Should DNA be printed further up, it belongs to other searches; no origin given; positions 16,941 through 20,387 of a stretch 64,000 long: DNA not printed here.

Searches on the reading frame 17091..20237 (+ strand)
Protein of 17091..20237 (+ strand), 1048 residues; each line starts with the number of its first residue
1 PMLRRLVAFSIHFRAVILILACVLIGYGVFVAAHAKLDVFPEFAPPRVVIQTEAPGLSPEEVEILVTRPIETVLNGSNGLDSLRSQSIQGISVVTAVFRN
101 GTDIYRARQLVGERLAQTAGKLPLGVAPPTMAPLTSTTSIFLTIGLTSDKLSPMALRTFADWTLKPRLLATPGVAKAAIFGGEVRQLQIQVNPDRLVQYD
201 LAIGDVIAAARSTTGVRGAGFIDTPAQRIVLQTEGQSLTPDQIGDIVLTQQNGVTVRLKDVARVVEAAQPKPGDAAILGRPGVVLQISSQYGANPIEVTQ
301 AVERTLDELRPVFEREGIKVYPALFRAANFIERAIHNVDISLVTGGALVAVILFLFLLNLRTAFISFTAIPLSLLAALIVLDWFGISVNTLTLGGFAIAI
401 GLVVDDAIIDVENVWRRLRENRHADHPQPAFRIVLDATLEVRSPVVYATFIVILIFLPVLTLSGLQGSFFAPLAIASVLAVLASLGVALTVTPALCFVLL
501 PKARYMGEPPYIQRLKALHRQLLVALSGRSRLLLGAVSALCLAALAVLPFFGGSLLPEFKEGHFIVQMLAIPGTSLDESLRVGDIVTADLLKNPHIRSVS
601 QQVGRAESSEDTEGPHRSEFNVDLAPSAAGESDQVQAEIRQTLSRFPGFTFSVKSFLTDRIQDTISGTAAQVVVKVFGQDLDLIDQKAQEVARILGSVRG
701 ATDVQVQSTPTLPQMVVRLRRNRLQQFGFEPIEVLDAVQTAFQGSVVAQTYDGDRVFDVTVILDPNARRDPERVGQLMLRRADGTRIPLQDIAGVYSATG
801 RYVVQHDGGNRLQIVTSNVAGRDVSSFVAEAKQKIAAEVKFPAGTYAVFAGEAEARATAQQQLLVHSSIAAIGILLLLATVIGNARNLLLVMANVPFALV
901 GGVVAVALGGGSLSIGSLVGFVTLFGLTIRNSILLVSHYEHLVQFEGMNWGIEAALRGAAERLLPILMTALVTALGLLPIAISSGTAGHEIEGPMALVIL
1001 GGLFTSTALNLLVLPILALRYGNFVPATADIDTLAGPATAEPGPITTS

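Call 51: search_protein_families(library=pfam, proteins=[window:17091-20237:+], max_evalue=0.001)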
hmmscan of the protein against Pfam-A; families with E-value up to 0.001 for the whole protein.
window:17091-20237:+ (1048 aa): 1 family
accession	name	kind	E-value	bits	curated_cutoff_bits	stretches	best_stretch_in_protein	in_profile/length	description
PF00873.25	ACR_tran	-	5.1e-245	816.1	28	1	7-1017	2-1016/1021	AcrB/AcrD/AcrF family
